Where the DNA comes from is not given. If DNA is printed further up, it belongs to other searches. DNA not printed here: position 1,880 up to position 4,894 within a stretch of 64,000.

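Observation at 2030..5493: Soluble VirD4/TraD-like coupling ATPase without transmembrane anchor, next to a PVE-rich membrane protein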

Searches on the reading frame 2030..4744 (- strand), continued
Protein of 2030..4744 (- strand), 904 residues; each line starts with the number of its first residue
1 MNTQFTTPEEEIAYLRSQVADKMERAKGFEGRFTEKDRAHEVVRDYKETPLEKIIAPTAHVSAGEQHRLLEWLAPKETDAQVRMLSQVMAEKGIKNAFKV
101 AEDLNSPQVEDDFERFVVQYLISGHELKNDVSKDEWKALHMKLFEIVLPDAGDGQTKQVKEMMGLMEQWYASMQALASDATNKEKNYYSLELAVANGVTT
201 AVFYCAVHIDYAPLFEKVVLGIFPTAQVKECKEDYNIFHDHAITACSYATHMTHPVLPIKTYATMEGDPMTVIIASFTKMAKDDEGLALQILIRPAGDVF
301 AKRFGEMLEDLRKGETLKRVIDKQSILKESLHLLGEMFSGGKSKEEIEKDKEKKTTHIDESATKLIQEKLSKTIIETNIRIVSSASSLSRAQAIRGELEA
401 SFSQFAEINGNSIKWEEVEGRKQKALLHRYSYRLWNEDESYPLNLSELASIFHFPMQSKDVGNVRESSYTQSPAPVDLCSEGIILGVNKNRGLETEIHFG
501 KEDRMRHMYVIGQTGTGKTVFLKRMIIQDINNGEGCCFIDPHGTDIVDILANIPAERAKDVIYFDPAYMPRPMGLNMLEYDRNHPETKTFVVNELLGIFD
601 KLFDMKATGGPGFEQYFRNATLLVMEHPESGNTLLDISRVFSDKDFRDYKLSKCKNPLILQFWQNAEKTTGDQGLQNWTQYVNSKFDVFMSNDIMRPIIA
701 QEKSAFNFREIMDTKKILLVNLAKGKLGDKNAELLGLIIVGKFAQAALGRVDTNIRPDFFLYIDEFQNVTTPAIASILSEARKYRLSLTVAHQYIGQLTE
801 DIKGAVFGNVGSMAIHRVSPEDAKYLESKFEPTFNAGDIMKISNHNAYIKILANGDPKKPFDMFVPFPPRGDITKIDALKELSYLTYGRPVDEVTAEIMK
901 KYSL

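Call 41: find_homologous_proteins(query=A2, max_evalue=1e-10)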
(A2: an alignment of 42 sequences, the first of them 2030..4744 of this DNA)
Query A2 (42 sequences) (904 aa, profile of the alignment): 350 proteins with E <= 1e-10 among 8000 candidates; the best 120 are listed.
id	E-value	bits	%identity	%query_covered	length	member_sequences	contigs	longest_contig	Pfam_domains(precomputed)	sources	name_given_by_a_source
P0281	0.0e+0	1112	45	85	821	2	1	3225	PF26449.1,PF10412.16,PF01935.24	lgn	-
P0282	0.0e+0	1103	43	85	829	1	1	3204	PF26449.1,PF10412.16,PF01935.24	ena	-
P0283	0.0e+0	1102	44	85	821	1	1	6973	PF26449.1,PF10412.16,PF01935.24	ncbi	-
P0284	0.0e+0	1097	44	85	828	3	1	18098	PF26449.1,PF10412.16,PF01935.24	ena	-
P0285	0.0e+0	1089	44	83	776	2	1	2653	PF26449.1,PF10412.16,PF01935.24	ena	-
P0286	0.0e+0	1089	44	85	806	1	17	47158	PF26449.1,PF10412.16,PF01935.24,PF02534.21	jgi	-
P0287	0.0e+0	1085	43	82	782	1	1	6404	PF26449.1,PF10412.16,PF01935.24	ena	-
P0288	0.0e+0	1081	44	87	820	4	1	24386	PF26449.1,PF10412.16,PF01935.24,PF02534.21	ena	-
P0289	0.0e+0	1069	44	85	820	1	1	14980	PF26449.1,PF10412.16,PF01935.24,PF12696.14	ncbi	-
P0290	0.0e+0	1064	39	77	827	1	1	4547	PF26449.1,PF10412.16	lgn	-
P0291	0.0e+0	1058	52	100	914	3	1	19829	PF26449.1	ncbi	-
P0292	0.0e+0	1054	46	83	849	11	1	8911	PF26449.1,PF10412.16,PF13401.13,PF02534.21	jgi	-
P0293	0.0e+0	1054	52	100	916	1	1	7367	PF26449.1,PF10412.16,PF01935.24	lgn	-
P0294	0.0e+0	1053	41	84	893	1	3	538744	PF26449.1,PF10412.16,PF01935.24,PF02534.21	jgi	jgi:hypothetical protein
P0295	0.0e+0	1052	46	85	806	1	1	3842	PF26449.1,PF10412.16,PF01935.24,PF02534.21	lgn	-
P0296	0.0e+0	1051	46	81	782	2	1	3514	PF26449.1,PF10412.16,PF01935.24,PF02534.21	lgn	-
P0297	0.0e+0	1049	36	85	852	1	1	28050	PF26449.1,PF10412.16,PF01935.24,PF02534.21,PF12696.14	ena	-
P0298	0.0e+0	1048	44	85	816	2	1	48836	PF26449.1,PF10412.16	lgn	-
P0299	0.0e+0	1048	51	100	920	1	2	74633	PF26449.1,PF10412.16,PF12696.14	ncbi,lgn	-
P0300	0.0e+0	1047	37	85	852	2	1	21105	PF26449.1,PF10412.16,PF01935.24,PF02534.21,PF12696.14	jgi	jgi:hypothetical protein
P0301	0.0e+0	1047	66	100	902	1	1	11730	PF26449.1,PF10412.16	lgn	-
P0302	0.0e+0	1046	51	100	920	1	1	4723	PF26449.1,PF10412.16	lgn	-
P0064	0.0e+0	1046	78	100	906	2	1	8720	PF26449.1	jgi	jgi:hypothetical protein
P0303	0.0e+0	1045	50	100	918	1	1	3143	PF26449.1,PF10412.16,PF01935.24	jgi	-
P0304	0.0e+0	1044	50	100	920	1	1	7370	PF26449.1,PF10412.16,PF01935.24,PF12696.14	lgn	-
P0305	0.0e+0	1044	51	100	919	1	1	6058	PF26449.1,PF10412.16,PF12696.14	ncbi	-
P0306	0.0e+0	1043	49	98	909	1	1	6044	PF26449.1,PF01935.24,PF12696.14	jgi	jgi:hypothetical protein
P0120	0.0e+0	1042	73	100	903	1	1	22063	PF26449.1,PF12696.14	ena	-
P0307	0.0e+0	1042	47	96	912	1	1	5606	PF26449.1,PF01935.24,PF13401.13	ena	-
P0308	0.0e+0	1041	65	100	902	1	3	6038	PF26449.1,PF10412.16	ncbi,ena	-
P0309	0.0e+0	1040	50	100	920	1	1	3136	PF26449.1,PF12696.14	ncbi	-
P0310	0.0e+0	1039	50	99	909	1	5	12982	PF26449.1,PF10412.16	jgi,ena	-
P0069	0.0e+0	1039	77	100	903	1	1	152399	PF26449.1,PF10412.16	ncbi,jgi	ncbi:MAG: hypothetical protein RI935_300 [Candidatus Parcubacteria bacterium]|jgi:hypothetical prote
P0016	0.0e+0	1038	85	100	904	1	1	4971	PF26449.1,PF10412.16,PF02534.21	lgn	-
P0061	0.0e+0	1038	77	100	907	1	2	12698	PF26449.1,PF10412.16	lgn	-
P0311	0.0e+0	1038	51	99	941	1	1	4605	PF26449.1,PF10412.16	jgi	jgi:DNA helicase HerA-like ATPase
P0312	0.0e+0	1038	48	100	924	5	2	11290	PF26449.1,PF10412.16,PF01935.24,PF02534.21,PF12696.14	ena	-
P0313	0.0e+0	1037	50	100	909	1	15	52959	PF26449.1,PF10412.16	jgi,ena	-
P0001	0.0e+0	1037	100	100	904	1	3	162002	PF26449.1,PF10412.16,PF02534.21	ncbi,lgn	-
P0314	0.0e+0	1037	51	99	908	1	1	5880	PF26449.1,PF01935.24,PF02534.21,PF12696.14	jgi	jgi:hypothetical protein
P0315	0.0e+0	1037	37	84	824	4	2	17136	PF26449.1,PF01935.24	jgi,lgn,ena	jgi:Na+-transporting methylmalonyl-CoA/oxaloacetate decarboxylase gamma subunit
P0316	0.0e+0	1037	49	99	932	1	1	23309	PF26449.1,PF01935.24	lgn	-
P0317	0.0e+0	1036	50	99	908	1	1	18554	PF26449.1,PF10412.16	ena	-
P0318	0.0e+0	1036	50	99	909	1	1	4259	PF26449.1,PF10412.16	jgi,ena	-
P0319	0.0e+0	1036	38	87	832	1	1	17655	PF26449.1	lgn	-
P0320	0.0e+0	1035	74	100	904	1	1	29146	PF26449.1,PF10412.16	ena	-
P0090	0.0e+0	1035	75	100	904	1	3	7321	PF26449.1,PF10412.16,PF02534.21,PF12696.14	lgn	-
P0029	0.0e+0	1035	79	100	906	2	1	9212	PF26449.1,PF12696.14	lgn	-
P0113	0.0e+0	1034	75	100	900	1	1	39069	PF26449.1,PF10412.16,PF12696.14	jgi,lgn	jgi:hypothetical protein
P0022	0.0e+0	1034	83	100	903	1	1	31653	PF26449.1,PF10412.16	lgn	-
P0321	0.0e+0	1034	51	99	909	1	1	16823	PF26449.1,PF10412.16,PF01935.24,PF12696.14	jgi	-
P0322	0.0e+0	1034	48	99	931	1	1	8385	PF26449.1,PF01935.24,PF12696.14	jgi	jgi:hypothetical protein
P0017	0.0e+0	1034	85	100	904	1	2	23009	PF26449.1,PF10412.16,PF02534.21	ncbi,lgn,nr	ncbi:hypothetical protein K9M47_03805 [Candidatus Gracilibacteria bacterium]|nr:hypothetical protein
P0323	0.0e+0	1033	73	100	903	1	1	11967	PF26449.1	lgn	-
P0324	0.0e+0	1033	65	100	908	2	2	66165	PF26449.1,PF10412.16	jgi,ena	-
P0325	0.0e+0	1033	51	100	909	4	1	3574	PF26449.1,PF10412.16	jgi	jgi:hypothetical protein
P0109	0.0e+0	1032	74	100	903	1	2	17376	PF26449.1,PF10412.16,PF12696.14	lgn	-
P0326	0.0e+0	1032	49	100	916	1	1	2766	PF26449.1,PF10412.16,PF01935.24,PF13401.13,PF02534.21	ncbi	-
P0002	0.0e+0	1032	94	100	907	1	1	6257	PF26449.1,PF02534.21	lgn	-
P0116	0.0e+0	1032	73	100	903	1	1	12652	PF26449.1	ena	-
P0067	0.0e+0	1031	78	100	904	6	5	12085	PF26449.1,PF10412.16,PF12696.14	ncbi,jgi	jgi:hypothetical protein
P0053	0.0e+0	1031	78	100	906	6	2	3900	PF26449.1,PF10412.16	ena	-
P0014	0.0e+0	1031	85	100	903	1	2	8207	PF26449.1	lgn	-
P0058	0.0e+0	1031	78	100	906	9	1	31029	PF26449.1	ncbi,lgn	-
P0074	0.0e+0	1031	77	100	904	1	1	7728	PF26449.1,PF10412.16,PF12696.14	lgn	-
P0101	0.0e+0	1031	74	100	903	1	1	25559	PF26449.1,PF10412.16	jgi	jgi:hypothetical protein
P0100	0.0e+0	1030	75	100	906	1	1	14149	PF26449.1,PF10412.16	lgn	-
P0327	0.0e+0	1030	51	99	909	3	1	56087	PF26449.1,PF10412.16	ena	-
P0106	0.0e+0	1030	73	100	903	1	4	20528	PF26449.1,PF12696.14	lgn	-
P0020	0.0e+0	1030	84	100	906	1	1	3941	PF26449.1,PF10412.16,PF02534.21,PF12696.14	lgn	-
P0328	0.0e+0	1030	71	100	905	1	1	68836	PF26449.1,PF10412.16,PF12696.14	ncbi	-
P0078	0.0e+0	1030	76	100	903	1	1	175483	PF26449.1,PF10412.16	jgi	jgi:hypothetical protein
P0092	0.0e+0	1030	76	100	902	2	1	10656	PF26449.1,PF12696.14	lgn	-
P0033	0.0e+0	1030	80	100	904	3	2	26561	PF26449.1,PF10412.16,PF12696.14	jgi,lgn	jgi:hypothetical protein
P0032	0.0e+0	1029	81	100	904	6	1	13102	PF26449.1,PF10412.16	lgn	-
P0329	0.0e+0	1029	71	100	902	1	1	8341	PF26449.1,PF20720.4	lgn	-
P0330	0.0e+0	1029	74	100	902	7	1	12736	PF26449.1,PF10412.16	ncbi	-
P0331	0.0e+0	1029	46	82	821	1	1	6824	PF26449.1,PF10412.16,PF01935.24,PF02534.21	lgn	-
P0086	0.0e+0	1029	75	100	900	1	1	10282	PF26449.1,PF10412.16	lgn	-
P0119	0.0e+0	1029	74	100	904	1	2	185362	PF26449.1,PF10412.16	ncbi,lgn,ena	-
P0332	0.0e+0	1029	71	100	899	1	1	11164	PF26449.1,PF10412.16,PF12696.14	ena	-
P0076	0.0e+0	1029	77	100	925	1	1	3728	PF26449.1,PF10412.16,PF12696.14,PF20720.4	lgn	-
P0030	0.0e+0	1028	81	100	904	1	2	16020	PF26449.1,PF10412.16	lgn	-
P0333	0.0e+0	1028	64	100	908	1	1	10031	PF26449.1,PF10412.16,PF12696.14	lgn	-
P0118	0.0e+0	1028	73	100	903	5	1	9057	PF26449.1,PF10412.16,PF12696.14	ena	-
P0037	0.0e+0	1028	79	100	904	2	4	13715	PF26449.1,PF10412.16,PF12696.14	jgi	jgi:TraM recognition site of TraD and TraG/Type IV secretion-system coupling protein DNA-binding dom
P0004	0.0e+0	1028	88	100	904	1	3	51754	PF26449.1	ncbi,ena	-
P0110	0.0e+0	1028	74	100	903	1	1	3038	PF26449.1,PF10412.16,PF12696.14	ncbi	-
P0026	0.0e+0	1028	82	100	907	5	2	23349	PF26449.1,PF10412.16,PF02534.21,PF12696.14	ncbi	-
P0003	0.0e+0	1028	88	100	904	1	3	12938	PF26449.1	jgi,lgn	jgi:hypothetical protein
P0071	0.0e+0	1028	78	100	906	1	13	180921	PF26449.1,PF10412.16,PF12696.14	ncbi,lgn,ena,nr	ncbi:MAG: type IV secretory system conjugative DNA transfer family protein [Candidatus Pacebacteria 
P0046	0.0e+0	1027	80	100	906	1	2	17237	PF26449.1,PF10412.16,PF12696.14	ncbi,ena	-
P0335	0.0e+0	1027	64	100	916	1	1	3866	PF26449.1,PF10412.16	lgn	-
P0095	0.0e+0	1027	75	100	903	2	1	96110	PF26449.1,PF10412.16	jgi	jgi:hypothetical protein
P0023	0.0e+0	1027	83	100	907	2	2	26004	PF26449.1,PF10412.16,PF02534.21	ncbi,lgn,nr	ncbi:MAG: type IV secretory system conjugative DNA transfer family protein [Candidatus Pacebacteria 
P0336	0.0e+0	1027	38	83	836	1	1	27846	PF26449.1,PF10412.16,PF01935.24,PF12696.14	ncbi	-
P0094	0.0e+0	1027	75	100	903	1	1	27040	PF26449.1,PF10412.16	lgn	-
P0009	0.0e+0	1027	88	98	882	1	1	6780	PF26449.1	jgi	jgi:hypothetical protein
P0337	0.0e+0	1027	71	100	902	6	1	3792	PF26449.1,PF10412.16,PF12696.14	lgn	-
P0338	0.0e+0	1027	50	99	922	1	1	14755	PF26449.1,PF10412.16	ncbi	-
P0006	0.0e+0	1027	87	100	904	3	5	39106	PF26449.1,PF10412.16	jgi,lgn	jgi:hypothetical protein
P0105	0.0e+0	1027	75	100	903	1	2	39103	PF26449.1,PF10412.16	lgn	-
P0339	0.0e+0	1027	73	99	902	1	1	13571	PF26449.1,PF10412.16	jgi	jgi:hypothetical protein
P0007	0.0e+0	1027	87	100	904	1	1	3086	PF26449.1,PF10412.16,PF02534.21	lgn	-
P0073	0.0e+0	1027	77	100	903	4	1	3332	PF26449.1,PF10412.16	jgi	jgi:hypothetical protein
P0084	0.0e+0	1026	75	100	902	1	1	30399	PF26449.1,PF10412.16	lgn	-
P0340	0.0e+0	1026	74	100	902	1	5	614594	PF26449.1,PF12696.14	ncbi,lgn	-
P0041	0.0e+0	1026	79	100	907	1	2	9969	PF26449.1,PF10412.16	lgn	-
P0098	0.0e+0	1026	74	100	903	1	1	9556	PF26449.1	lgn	-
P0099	0.0e+0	1026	74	100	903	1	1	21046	PF26449.1,PF10412.16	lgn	-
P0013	0.0e+0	1026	86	100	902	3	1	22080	PF26449.1,PF10412.16,PF02534.21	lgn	-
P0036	0.0e+0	1026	80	100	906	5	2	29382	PF26449.1,PF10412.16,PF12696.14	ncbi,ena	-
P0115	0.0e+0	1025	74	100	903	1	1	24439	PF26449.1,PF10412.16,PF12696.14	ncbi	-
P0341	0.0e+0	1025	73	100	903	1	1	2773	PF26449.1,PF10412.16,PF12696.14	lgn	-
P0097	0.0e+0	1025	77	98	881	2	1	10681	PF26449.1,PF10412.16,PF13401.13,PF12696.14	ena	-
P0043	0.0e+0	1025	79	100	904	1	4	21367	PF26449.1,PF10412.16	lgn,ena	-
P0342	0.0e+0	1025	41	83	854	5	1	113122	PF26449.1,PF01935.24,PF12696.14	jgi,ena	-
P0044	0.0e+0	1025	79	100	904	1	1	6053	PF26449.1,PF10412.16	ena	-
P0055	0.0e+0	1025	79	100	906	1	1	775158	PF26449.1,PF02534.21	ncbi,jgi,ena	ncbi:MAG: hypothetical protein WC444_03485 [Candidatus Paceibacterota bacterium]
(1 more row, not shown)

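Call 44: search_solved_structures(query=A2, max_evalue=1, show_alignments=3)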
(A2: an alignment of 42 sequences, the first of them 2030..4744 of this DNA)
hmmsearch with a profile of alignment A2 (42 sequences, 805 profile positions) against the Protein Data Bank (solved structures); distinct sequences matched with E-value up to 1: 16.
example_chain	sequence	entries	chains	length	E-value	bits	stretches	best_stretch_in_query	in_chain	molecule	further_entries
1gl6_A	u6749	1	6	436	8.9e-08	34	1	396-447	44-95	ATPASE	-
1e9r_A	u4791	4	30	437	8.9e-08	33.9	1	396-447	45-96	CONJUGAL TRANSFER PROTEIN TRWB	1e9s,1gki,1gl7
6sz9_A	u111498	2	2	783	3.4e-05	25.4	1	389-463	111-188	IcmO (DotL)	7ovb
8xau_A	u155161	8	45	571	0.00042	21.8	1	671-732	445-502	ATP-binding protein | HerA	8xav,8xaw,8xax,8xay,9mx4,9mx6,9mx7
9x1l_A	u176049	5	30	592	0.0068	17.8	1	388-446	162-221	DNA helicase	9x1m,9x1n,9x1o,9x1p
2kjq_A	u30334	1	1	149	0.0089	17.4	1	395-439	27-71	DnaA-related protein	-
8wiv_A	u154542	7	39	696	0.018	16.4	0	669-719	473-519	Helicase HerA central domain-containing protein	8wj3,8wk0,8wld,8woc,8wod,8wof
8ziq_M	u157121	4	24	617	0.043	15.2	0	671-733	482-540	HerA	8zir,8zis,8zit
4rv1_A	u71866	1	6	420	0.069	14.5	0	194-295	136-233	Engineered Protein OR497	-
4zpx_A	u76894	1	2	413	0.12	13.6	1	386-425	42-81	ATP-dependent protease Lon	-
3k1j_A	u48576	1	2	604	0.19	13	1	386-425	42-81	ATP-dependent protease Lon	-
7es4_A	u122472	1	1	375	0.24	12.7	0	409-431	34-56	DNA phosphorothioation-dependent restriction protein DptH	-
4hxt_A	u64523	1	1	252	0.34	12.2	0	194-295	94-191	De Novo Protein OR329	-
1tcf_A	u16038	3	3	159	0.4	12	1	276-366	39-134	TROPONIN C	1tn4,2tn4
1a2x_A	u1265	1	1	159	0.52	11.6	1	276-366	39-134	TROPONIN C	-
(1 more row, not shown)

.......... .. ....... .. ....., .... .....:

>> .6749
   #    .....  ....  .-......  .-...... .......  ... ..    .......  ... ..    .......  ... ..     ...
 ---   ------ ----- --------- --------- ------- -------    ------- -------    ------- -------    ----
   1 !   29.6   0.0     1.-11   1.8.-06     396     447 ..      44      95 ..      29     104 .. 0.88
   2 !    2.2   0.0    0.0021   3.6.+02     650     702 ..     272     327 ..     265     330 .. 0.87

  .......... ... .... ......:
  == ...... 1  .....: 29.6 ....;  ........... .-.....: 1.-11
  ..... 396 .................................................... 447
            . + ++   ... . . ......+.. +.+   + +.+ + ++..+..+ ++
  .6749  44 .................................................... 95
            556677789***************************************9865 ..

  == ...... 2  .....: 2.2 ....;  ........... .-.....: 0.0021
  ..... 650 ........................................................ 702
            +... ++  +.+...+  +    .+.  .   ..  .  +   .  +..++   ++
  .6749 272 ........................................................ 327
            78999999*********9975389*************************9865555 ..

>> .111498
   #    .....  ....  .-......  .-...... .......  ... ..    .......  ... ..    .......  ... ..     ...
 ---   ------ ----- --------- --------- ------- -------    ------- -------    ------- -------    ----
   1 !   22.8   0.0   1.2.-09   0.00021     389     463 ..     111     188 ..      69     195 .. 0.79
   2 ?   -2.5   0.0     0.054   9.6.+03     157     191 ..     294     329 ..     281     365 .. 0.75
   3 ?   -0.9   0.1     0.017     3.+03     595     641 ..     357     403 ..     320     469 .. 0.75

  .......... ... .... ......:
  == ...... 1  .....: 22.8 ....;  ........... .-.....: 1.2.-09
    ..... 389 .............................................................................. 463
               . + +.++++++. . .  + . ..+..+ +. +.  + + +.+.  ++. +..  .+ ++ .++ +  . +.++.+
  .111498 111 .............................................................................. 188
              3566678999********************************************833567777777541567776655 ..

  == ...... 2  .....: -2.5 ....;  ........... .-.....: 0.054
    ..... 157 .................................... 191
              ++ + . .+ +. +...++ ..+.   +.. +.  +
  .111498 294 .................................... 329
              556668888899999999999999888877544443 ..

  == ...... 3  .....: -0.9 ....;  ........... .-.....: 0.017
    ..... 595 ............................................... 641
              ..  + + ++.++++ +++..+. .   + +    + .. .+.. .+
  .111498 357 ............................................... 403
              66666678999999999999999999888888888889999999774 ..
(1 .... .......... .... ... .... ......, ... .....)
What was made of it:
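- On HerA helicase: HerA ranks below T4CPs by profile (call 44).
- The family profile against PDB gives TrwB 9e-8, DotL 3e-5 and HerA 4e-4 (call 44).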

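Call 45: find_encoding_contigs(protein=P0294, flank=10000, max_places=1)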
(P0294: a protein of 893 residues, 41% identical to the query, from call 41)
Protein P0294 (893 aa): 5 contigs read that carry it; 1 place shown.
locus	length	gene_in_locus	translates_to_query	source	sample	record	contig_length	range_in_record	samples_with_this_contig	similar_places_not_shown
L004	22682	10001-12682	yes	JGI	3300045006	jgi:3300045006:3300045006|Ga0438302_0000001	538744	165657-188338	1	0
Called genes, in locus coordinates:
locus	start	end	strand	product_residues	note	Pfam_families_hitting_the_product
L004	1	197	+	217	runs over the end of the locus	PF18884:TSP3_bac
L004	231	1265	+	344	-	PF18884:TSP3_bac (faint)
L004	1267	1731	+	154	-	PF02130:YbeY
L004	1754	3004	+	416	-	PF11104:PilM_2 (weak), PF02491:SHS2_FTSA, PF06723:MreB_Mbl, PF14450:FtsA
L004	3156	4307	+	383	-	PF00091:Tubulin, PF12327:FtsZ_C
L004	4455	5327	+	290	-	PF00291:PALP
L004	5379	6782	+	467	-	PF01406:tRNA-synt_1e, PF01921:tRNA-synt_1f (faint), PF09334:tRNA-synt_1g (weak), PF23493:CysS_C (weak)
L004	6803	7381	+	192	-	PF01797:Y1_Tnp (faint)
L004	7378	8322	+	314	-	PF01207:Dus, PF00977:His_biosynth (weak)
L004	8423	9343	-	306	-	PF01544:CorA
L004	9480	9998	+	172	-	-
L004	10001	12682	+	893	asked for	PF26449:DUF8128, PF01935:DUF87 (weak), PF02534:T4SS-DNA_transf (weak), PF10412:TrwB_AAD_bind (weak)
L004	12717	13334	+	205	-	-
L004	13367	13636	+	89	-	-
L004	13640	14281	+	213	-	PF00406:ADK, PF13207:AAA_17, PF05191:ADK_lid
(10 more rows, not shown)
